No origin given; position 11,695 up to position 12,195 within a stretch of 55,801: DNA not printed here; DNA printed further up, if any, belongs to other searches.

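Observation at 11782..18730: Three consecutive CAZyme-like genes share an unusual Cys-bracketed dockerin-like module (candidate cohesin-dockerin enzyme display system)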

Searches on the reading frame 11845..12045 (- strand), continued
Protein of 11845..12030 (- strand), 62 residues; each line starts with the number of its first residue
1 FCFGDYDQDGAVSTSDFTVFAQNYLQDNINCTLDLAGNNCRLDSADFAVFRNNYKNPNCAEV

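Call 52: search_solved_structures(query=A2, max_evalue=1, show_alignments=3)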
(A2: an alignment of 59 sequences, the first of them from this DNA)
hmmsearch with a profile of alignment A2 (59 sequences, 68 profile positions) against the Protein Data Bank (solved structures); distinct sequences matched with E-value up to 1: 23.
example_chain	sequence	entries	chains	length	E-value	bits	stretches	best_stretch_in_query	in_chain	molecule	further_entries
2y3n_B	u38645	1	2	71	2.3e-05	27.2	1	8-32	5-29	CELLULOSOMAL FAMILY-48 PROCESSIVE GLYCOSIDE HYDROLASE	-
2vn5_B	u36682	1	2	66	0.0021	21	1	9-26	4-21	ENDOGLUCANASE A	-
4fl4_A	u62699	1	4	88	0.0028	20.6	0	8-26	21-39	Glycoside hydrolase family 9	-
2vn6_B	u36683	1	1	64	0.0047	19.8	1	9-26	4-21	ENDOGLUCANASE A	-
5nrm_B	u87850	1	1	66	0.0053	19.7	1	7-26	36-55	DocCel5: Type I dockerin repeat domain from A. cellulolyticus family 5 endoglucanase WP_01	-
5nrk_B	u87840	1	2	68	0.0063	19.4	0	10-30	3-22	DocCel5: Type I dockerin repeat domain from A. cellulolyticus family 5 endoglucanase WP_01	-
1daq_A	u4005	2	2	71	0.0066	19.4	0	9-27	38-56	ENDOGLUCANASE SS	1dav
2mte_A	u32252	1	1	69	0.0072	19.3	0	8-27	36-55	Cellulose 1,4-beta-cellobiosidase (reducing end) CelS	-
7kgc_A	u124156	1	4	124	0.012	18.5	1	39-62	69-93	Putative translation initiation inhibitor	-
3ul4_B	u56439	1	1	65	0.031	17.2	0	8-41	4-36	Cellulosome enzyme, dockerin type I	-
2jnk_A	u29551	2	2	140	0.032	17.2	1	8-44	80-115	Hyalurononglucosaminidase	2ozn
2ccl_B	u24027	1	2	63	0.034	17.1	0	9-26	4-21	ENDO-1,4-BETA-XYLANASE Y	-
4cj0_A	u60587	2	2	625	0.081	15.9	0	4-26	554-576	ENDOGLUCANASE D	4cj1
1clc_A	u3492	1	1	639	0.087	15.8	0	4-26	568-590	ENDOGLUCANASE CELD; EC: 3.2.1.4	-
1ohz_B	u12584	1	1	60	0.11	15.4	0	10-26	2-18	ENDO-1,4-BETA-XYLANASE Y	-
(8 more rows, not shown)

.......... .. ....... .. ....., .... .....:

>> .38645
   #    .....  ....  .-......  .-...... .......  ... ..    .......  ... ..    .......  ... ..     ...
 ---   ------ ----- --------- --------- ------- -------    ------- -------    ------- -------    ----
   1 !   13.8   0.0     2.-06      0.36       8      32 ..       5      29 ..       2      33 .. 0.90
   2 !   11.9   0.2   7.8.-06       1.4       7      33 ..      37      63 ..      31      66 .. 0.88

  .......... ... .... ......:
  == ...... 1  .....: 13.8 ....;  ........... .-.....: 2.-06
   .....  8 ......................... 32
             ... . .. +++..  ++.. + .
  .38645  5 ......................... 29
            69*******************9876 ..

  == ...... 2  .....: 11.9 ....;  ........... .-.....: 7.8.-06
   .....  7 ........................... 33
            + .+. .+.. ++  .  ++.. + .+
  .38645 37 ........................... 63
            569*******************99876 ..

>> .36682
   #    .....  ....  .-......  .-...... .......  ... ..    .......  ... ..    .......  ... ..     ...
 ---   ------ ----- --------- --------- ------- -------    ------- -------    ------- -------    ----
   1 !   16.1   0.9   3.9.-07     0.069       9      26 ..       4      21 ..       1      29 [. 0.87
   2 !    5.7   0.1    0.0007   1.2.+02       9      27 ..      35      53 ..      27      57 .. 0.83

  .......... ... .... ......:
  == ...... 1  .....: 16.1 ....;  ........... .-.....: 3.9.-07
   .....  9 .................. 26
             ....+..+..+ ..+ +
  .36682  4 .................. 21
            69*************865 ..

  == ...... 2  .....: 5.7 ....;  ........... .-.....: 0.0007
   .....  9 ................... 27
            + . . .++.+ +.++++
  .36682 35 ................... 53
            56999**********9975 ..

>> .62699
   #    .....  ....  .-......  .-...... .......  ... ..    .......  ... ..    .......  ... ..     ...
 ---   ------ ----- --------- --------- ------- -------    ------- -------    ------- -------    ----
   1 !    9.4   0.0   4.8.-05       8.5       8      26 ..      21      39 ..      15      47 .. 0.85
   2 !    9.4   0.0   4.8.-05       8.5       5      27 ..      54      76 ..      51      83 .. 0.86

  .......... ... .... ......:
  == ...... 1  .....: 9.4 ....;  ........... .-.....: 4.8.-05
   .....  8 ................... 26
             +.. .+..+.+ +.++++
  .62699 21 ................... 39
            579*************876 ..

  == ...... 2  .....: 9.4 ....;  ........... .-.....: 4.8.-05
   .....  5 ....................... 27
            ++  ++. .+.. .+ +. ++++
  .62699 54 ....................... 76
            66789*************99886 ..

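Call 54: list_cluster_members(proteins=[P0005, P0007, P0009, P0010, P0012, P0025, P0091, P0053, P0036, P0050])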
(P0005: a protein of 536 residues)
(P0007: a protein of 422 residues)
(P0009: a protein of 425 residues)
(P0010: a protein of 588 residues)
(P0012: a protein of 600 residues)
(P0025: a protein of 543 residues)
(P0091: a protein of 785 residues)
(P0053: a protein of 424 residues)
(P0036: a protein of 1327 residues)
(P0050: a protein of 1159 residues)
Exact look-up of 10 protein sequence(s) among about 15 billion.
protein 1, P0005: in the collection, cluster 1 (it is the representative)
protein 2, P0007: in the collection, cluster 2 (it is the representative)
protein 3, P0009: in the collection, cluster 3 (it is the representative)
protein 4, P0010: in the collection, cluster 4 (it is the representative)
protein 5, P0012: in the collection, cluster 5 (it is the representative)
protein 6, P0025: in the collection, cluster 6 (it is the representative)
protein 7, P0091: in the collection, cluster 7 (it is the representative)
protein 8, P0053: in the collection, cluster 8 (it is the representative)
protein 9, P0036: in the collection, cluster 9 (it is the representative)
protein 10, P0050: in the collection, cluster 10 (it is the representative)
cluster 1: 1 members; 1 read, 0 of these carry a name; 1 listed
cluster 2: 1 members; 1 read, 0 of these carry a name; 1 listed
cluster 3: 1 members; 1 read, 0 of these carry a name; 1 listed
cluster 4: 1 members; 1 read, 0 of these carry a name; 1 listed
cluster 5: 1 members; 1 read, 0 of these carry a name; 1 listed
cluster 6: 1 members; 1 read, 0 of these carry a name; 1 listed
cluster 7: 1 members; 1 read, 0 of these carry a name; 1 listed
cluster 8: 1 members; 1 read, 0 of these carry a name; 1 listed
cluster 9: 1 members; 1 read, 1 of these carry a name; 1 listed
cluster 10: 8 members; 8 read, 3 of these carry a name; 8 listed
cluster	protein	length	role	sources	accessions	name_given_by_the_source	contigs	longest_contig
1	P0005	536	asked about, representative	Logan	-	-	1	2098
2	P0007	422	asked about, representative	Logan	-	-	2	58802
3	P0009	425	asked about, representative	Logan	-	-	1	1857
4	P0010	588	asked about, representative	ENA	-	-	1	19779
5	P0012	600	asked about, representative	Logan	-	-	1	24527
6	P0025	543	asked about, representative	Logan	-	-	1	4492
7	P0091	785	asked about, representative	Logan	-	-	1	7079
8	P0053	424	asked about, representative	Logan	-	-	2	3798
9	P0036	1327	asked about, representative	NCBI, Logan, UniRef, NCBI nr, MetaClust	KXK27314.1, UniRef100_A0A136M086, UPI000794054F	MAG: hypothetical protein TR69_WS6001000189 [candidate division WS6 bacterium OLB20] | Uncharacterized protein n=1 Tax=candidate division WS6 bacterium OLB20 TaxID=1617426 ... | status=active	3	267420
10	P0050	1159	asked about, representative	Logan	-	-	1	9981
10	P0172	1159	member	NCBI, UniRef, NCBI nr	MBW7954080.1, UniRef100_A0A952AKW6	hypothetical protein H3C67_04825 [Candidatus Dojkabacteria bacterium] | Dockerin domain-containing protein n=1 Tax=Candidatus Dojkabacteria bacterium ... | hypothetical protein [Candidatus Dojkabacteria bacterium]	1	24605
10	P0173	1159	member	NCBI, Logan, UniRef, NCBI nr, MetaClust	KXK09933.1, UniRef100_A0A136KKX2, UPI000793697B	MAG: hypothetical protein UZ20_WS6002000243 [candidate division WS6 bacterium OLB21] | Dockerin domain-containing protein n=1 Tax=candidate division WS6 bacterium OLB21 ... | status=active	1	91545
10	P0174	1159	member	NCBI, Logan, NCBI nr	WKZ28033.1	MAG: hypothetical protein QY330_00290 [Candidatus Dojkabacteria bacterium]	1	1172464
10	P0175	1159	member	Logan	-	-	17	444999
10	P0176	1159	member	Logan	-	-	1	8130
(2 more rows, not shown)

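Call 67: find_encoding_contigs(protein=P0036, flank=10000, max_places=1)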
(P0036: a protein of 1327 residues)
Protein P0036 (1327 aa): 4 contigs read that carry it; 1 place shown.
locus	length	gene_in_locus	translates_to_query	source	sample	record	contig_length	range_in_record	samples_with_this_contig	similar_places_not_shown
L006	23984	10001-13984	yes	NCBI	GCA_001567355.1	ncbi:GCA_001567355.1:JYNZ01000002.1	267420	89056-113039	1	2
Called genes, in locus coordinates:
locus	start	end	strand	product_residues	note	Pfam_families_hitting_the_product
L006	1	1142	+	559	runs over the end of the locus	PF00873:ACR_tran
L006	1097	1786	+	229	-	PF00873:ACR_tran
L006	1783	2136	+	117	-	PF00873:ACR_tran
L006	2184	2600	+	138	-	-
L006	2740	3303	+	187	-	PF00717:Peptidase_S24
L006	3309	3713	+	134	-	PF00717:Peptidase_S24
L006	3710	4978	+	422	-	PF00817:IMS, PF11798:IMS_HHH (weak), PF11799:IMS_C, PF13438:DUF4113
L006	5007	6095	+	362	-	-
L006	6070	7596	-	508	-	PF03853:YjeF_N, PF01256:Carb_kinase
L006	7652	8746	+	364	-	PF00070:Pyr_redox (faint), PF01266:DAO (faint), PF03486:HI0933_like, PF07992:Pyr_redox_2 (faint), PF22780:HI0933_like_1st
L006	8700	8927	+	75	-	PF03486:HI0933_like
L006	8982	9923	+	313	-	-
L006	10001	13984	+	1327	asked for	-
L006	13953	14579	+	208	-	-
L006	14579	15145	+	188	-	PF03352:Adenine_glyco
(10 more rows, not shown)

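Call 68: find_encoding_contigs(protein=P0007, flank=10000, max_places=1)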
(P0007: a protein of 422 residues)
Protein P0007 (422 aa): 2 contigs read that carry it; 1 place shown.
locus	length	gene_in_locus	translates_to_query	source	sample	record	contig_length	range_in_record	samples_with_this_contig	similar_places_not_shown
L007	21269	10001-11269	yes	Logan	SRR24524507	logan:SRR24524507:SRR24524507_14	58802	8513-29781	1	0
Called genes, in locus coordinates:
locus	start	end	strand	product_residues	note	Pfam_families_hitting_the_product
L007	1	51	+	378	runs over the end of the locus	PF00482:T2SSF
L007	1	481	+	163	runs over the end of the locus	PF07963:N_methyl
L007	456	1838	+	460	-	PF08309:LVIVD (weak)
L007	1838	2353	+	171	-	-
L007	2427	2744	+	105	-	-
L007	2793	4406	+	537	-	PF03924:CHASE, PF00989:PAS, PF08448:PAS_4 (weak), PF13426:PAS_9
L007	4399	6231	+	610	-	PF20966:MASE6 (weak), PF00989:PAS, PF08448:PAS_4, PF13426:PAS_9, PF08447:PAS_3 (weak), PF00512:HisKA, PF02518:HATPase_c, PF13581:HATPase_c_2 (faint)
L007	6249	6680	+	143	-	PF07963:N_methyl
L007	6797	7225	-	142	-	PF08818:DUF1801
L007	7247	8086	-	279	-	PF00561:Abhydrolase_1, PF12697:Abhydrolase_6 (weak), PF12146:Hydrolase_4 (faint)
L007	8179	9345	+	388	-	-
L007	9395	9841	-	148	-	-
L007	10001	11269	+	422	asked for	PF00150:Cellulase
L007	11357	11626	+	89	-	PF00313:CSD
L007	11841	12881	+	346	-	-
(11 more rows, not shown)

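Call 69: find_encoding_contigs(protein=P0091, flank=10000, max_places=1)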
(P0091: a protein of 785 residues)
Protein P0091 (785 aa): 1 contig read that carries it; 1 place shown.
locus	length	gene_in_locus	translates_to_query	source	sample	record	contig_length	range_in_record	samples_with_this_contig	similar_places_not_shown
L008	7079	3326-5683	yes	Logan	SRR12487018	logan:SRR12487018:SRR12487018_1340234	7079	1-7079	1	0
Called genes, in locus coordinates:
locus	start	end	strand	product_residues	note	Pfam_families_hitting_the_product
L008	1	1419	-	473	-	?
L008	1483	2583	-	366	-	PF01300:Sua5_yciO_yrdC, PF02367:TsaE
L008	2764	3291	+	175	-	PF00963:Cohesin (weak)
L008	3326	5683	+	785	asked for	PF00963:Cohesin (weak), PF13948:DUF4215 (weak)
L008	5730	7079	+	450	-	?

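Call 74: search_protein_families(library=pfam, alignment_id=A2, max_evalue=1)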
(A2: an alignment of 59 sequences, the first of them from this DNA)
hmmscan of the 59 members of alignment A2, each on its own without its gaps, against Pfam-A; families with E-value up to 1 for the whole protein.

A. member 1, seq(67 aa): 2 families
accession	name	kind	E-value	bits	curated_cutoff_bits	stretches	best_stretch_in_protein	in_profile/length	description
PF13833.12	EF-hand_8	-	0.024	14.8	28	1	3-29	28-54/54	EF-hand domain pair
PF00404.24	Dockerin_1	-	0.065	13.9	22.9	1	9-33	2-31/57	Dockerin type I domain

B. families by the number of members that match (of 59 scanned): 16 families
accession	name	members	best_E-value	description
PF00404.24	Dockerin_1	20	1e-05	Dockerin type I domain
PF00036.39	EF-hand_1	13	7.6e-05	EF hand domain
PF13405.12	EF-hand_6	12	0.0021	EF-hand domain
PF13202.12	EF-hand_5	7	0.03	EF hand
PF21829.1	DUF6889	2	0.013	Family of unknown function (DUF6889)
PF13499.12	EF-hand_7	2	0.03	EF-hand domain pair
PF16115.10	DUF4831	1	0.014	Domain of unknown function (DUF4831)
PF13833.12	EF-hand_8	1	0.024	EF-hand domain pair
PF02412.23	TSP_3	1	0.032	Thrombospondin type 3 repeat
PF16017.11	BTB_3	1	0.034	BTB/POZ domain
PF23583.2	EF_HAND_2_PLCG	1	0.037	PLCG EF-hand motif 2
PF01839.29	FG-GAP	1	0.12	FG-GAP repeat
PF02825.26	WWE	1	0.12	WWE domain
PF02108.21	FliH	1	0.12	Flagellar assembly protein FliH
PF02229.22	PC4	1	0.15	Transcriptional Coactivator p15 (PC4)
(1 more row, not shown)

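Call 75: search_protein_families(library=ncbifam, alignment_id=A2, max_evalue=1)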
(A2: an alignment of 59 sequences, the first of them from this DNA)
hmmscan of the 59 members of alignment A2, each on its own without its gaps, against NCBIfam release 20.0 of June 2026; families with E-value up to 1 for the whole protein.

A. member 1, seq(67 aa): 2 families
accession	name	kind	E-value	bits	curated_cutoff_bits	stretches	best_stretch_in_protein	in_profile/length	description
NF041540.1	dockerin_GC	domain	0.00081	19.7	29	1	9-60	3-64/67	GC-type dockerin domain-anchored protein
NF049990.1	CellobisidaseCelK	equivalog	0.015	13.4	1700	1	4-56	825-879/889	cellulose 1,4-beta-cellobiosidase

B. families by the number of members that match (of 59 scanned): 11 families
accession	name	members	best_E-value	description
NF041540.1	dockerin_GC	44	6.3e-07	GC-type dockerin domain-anchored protein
NF007244.0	PRK09687.1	1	0.001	putative lyase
TIGR02361.1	dak_ATP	1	0.0083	glycerone kinase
NF058607.1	GlBtMonoOxGbcA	1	0.012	glycine betaine monooxygenase oxygenase subunit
NF047638.1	throspo3_MtsC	1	0.014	cell-cell cohesion MYXO-CTERM protein MtsC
NF049990.1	CellobisidaseCelK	1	0.015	cellulose 1,4-beta-cellobiosidase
NF058563.1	BT_2159_fam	1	0.039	disaccharide 3-dehydrogenase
NF011253.0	PRK14659.1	1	0.064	holo-[acyl-carrier-protein] synthase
NF041588.1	AQJ64_40280_fam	1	0.079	AQJ64_40280 family protein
NF045925.1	3-sucCA_synth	1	0.16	3-succinylated cholic acid synthase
NF006017.0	PRK08156.1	1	0.2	EscU/YscU/HrcU family type III secretion system export apparatus switch protein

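Call 77: search_protein_families(library=ncbifam, proteins=[P0075, P0113, P0080, P0011, P0088, P0100, P0003, P0008, P0015, P0019], max_evalue=0.01)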
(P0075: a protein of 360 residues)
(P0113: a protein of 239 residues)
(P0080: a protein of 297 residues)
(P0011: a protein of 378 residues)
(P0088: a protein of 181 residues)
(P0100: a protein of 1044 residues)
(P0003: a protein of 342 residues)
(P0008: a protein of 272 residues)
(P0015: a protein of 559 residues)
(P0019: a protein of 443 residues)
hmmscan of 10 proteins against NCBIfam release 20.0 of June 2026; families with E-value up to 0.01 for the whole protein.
P0075 (360 aa): 7 families
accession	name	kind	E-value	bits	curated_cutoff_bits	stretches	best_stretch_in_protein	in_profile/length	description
NF041540.1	dockerin_GC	domain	5.5e-22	77.9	29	4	24-79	1-67/67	GC-type dockerin domain-anchored protein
TIGR04183.1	Por_Secre_tail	domain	1.5e-11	44.1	23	1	283-360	1-72/72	T9SS type A sorting domain-containing protein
NF038113.1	T9SSA_dep_M36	equivalog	1.1e-10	40.4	885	1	261-360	778-869/869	T9SS-dependent M36 family metallopeptidase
NF050177.1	TapA_OM_Porphy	equivalog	1.6e-07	30.5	500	1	271-359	461-543/544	TapA/TapC family T9SS-dependent outer membrane protein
NF052323.1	T9SSA_dep_M6i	equivalog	0.00049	18.1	600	1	278-360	955-1038/1043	T9SS-dependent M6-like inactivated metalloprotease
NF008463.0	PRK11347.1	equivalog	0.0043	17.2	101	0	101-131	43-72/83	antitoxin ChpS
NF045930.1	Cytc6PetJCyano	equivalog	0.0099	15.8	135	0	112-134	37-59/110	cytochrome c6 PetJ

P0113 (239 aa): 2 families
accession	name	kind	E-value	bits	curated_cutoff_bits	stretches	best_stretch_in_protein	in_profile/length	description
NF041540.1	dockerin_GC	domain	1.2e-10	41.6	29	3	155-202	3-63/67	GC-type dockerin domain-anchored protein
NF033483.0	PknB_PASTA_kin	equivalog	0.0089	15.1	450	0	1-65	367-431/563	Stk1 family PASTA domain-containing Ser/Thr kinase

P0080 (297 aa): 1 family
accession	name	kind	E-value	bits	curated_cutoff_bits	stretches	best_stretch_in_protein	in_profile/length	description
NF041540.1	dockerin_GC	domain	2.9e-16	59.6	29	1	244-297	1-67/67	GC-type dockerin domain-anchored protein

P0011 (378 aa): 1 family
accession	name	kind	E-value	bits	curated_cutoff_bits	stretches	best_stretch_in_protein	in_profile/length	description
NF041540.1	dockerin_GC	domain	1.2e-05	25.6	29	0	324-371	10-60/67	GC-type dockerin domain-anchored protein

P0088 (181 aa): 5 families
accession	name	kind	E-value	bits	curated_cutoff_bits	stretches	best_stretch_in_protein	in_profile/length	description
NF033554.9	floc_PepA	equivalog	1.2e-06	28.5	80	1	52-168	151-260/261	flocculation-associated PEP-CTERM protein PepA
NF038125.1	PEP_CTERM_THxN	subfamily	0.00057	19.5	85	1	143-165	221-243/246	THxN family PEP-CTERM protein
NF038129.1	PEP_NF038129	equivalog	0.0011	18.9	65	1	116-165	135-191/194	NF038129 family PEP-CTERM protein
NF038120.1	PEP_CTERM_QFxxD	subfamily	0.0011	18.8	80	1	142-167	190-215/215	NF038120 family PEP-CTERM protein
TIGR02595.1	PEP_CTERM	domain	0.0024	18.6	16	1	145-167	1-23/24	PEP-CTERM sorting domain-containing protein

P0100 (1044 aa): 1 family
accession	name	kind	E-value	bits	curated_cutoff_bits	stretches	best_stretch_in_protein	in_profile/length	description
NF041540.1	dockerin_GC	domain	2.3e-05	24.7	29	0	696-745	11-64/67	GC-type dockerin domain-anchored protein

P0003 (342 aa): 2 families
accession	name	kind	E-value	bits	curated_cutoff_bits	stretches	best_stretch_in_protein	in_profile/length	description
NF041540.1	dockerin_GC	domain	1.4e-07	31.8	29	0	142-188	4-58/67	GC-type dockerin domain-anchored protein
NF049990.1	CellobisidaseCelK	equivalog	4.5e-07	28.4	1700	0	170-220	827-878/889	cellulose 1,4-beta-cellobiosidase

P0008 (272 aa): 1 family
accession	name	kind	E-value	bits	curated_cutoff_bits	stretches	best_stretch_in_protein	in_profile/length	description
NF033867.1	blaPAU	exception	0.002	17.5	640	0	65-108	230-273/293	PAU family class A beta-lactamase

P0015 (559 aa): 9 families
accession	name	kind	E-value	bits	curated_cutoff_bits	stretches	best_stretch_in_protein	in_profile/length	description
TIGR03525.2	GldK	equivalog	5e-35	121.6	350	2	359-556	218-406/408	T9SS ring complex lipoprotein PorK/GldK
NF041186.1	SenA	equivalog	1.4e-21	77.3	420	1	250-554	167-381/382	selenoneine synthase SenA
TIGR03440.2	egtB_TIGR03440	equivalog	1.4e-21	77.1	360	2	400-553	291-412/413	ergothioneine biosynthesis protein EgtB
NF051459.1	pyoverdine_PvdO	equivalog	1.9e-17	63.3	500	1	252-556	35-279/280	dihydropyoverdine dehydrogenase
TIGR03524.1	GldJ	equivalog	2.3e-13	49.7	458.2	2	400-493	262-364/559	gliding motility lipoprotein GldJ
TIGR04344.1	ovoA_Nterm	equivalog_domain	1.6e-12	47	400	1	251-554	188-444/444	5-histidylcysteine sulfoxide synthase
TIGR02171.1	Fb_sc_TIGR02171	subfamily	5.2e-12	44.6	544.35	1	358-539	101-262/912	TIGR02171 family lipoprotein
TIGR03530.1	GldJ_short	equivalog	1.7e-08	33.8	382.9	2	468-501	291-324/396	gliding motility lipoprotein GldJ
TIGR04373.1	egtB_X_signatur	signature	0.0038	17.3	71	0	514-553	9-48/50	EgtB-related enzyme signature domain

P0019 (443 aa): 4 families
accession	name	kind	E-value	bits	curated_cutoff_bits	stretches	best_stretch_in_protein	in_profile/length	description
NF049990.1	CellobisidaseCelK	equivalog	2.4e-06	26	1700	1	281-345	822-882/889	cellulose 1,4-beta-cellobiosidase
NF041540.1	dockerin_GC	domain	1.8e-05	25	29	0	109-162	4-63/67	GC-type dockerin domain-anchored protein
NF041410.1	XopAW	subfamily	2.8e-05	24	120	0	19-156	20-159/235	XopAW family type III secretion system calcium-binding effector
NF038285.1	deiodinase_rel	hypoth_equivalog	0.00018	21.1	250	0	280-346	60-125/347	deiodinase family protein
